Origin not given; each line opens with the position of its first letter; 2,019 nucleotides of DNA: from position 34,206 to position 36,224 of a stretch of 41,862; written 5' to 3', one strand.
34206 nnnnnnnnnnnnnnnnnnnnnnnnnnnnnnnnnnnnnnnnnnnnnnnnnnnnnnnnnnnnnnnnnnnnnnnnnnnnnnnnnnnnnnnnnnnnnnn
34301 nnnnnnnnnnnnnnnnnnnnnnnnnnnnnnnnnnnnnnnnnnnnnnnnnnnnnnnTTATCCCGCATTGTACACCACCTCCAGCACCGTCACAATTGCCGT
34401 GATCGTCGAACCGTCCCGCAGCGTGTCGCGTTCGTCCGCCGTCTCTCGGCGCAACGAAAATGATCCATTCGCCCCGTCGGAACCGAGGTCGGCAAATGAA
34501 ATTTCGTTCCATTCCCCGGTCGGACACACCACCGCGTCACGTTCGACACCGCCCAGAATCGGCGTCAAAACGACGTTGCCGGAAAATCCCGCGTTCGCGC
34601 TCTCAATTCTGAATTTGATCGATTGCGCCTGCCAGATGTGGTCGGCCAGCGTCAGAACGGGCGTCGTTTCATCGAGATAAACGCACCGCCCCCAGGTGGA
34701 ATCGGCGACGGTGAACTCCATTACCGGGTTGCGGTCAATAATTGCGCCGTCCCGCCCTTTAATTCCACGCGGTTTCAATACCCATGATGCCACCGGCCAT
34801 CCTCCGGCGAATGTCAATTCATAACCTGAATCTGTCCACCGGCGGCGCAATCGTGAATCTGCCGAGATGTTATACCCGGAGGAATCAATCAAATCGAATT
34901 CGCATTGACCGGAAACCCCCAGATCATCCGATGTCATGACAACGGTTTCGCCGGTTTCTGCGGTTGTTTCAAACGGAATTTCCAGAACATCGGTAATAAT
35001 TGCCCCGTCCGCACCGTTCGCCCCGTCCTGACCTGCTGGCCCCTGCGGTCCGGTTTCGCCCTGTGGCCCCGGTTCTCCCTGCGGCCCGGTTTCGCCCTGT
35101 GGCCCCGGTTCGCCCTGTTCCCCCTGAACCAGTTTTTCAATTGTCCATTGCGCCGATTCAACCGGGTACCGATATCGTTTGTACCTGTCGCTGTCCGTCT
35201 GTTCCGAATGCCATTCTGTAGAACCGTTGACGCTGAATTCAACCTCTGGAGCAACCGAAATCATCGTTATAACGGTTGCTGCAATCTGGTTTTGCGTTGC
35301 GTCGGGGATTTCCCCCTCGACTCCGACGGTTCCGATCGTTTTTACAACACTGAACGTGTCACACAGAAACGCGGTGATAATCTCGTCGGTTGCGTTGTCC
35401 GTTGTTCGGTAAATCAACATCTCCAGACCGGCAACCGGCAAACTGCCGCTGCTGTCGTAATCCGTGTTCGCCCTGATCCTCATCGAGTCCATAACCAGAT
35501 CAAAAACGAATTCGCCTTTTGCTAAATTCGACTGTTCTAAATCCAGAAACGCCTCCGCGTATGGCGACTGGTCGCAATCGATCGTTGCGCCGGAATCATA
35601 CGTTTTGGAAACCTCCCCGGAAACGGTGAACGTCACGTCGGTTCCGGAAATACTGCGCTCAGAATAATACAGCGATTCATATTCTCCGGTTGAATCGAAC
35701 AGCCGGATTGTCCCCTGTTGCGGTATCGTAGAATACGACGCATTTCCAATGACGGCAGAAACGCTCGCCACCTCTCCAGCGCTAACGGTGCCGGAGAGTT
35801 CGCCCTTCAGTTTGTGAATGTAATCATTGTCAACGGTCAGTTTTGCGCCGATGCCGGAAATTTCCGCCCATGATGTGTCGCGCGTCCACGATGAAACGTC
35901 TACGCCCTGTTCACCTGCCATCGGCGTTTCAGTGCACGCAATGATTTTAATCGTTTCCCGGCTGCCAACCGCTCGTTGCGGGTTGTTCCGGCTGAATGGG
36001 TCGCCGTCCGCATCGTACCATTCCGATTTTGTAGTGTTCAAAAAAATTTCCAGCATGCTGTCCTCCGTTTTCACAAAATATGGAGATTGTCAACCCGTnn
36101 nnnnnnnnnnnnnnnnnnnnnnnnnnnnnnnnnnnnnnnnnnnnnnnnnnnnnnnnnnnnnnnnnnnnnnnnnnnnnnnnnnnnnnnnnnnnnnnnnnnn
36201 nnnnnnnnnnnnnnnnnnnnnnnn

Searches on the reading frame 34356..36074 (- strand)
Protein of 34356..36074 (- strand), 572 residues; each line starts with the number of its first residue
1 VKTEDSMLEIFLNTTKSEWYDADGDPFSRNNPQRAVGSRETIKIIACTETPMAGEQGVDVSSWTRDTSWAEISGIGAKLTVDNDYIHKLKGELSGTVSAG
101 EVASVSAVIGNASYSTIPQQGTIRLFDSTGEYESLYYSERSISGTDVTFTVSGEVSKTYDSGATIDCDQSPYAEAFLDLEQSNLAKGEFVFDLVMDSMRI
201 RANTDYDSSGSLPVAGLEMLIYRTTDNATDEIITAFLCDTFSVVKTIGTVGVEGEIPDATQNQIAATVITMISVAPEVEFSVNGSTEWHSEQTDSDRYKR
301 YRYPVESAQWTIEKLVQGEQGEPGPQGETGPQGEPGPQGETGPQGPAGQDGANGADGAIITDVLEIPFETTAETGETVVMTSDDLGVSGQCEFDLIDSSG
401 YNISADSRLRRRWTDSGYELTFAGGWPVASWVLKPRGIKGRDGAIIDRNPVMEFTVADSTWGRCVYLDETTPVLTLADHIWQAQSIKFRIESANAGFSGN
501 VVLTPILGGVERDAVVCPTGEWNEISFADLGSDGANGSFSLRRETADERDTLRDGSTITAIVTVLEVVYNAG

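Call 11: search_protein_families(library=phrogs, proteins=[window:34356-36074:-], max_evalue=0.001)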
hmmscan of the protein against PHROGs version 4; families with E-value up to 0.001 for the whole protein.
window:34356-36074:- (572 aa): 29 families (the best 25 are shown)
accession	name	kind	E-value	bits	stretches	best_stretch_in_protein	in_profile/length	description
phrog_5073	-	tail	1.7e-13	51.5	1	316-367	104-155/519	tail fiber protein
phrog_10972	-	tail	2.2e-13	51.4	1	313-367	152-209/343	tail fiber protein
phrog_819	-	tail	3.2e-13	49.8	1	299-419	613-689/1024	tail protein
phrog_6320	-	tail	1.4e-10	41.6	1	317-358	169-210/745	tail fiber protein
phrog_366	-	tail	7.3e-10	39.9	1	317-358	344-385/474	tail fiber protein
phrog_8745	-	tail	1.3e-09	36.9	1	317-358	1409-1450/1803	tail fiber protein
phrog_1806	-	tail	1.7e-09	38.4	1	316-358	183-231/276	collagen like minor tail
phrog_3449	-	tail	2.2e-08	33.8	1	292-358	14-76/549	tail collar protein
phrog_3904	-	tail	2.3e-08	33.8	1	303-383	660-749/1086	tail fiber protein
phrog_18350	-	tail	2.6e-08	34.8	1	317-353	162-198/253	tail fiber protein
phrog_21621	-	unknown function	1.4e-07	32.8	1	311-381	27-85/103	-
phrog_17587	-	tail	1.7e-07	31.1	1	316-358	376-418/641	tail fiber protein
phrog_26654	-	unknown function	5.1e-07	30.4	1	317-360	105-148/360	-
phrog_14726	-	tail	7.8e-07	29.2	1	248-361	158-228/537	tail fiber protein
phrog_3890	-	tail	5.9e-06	23.9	1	303-373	2608-2678/3453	straight fibre tail protein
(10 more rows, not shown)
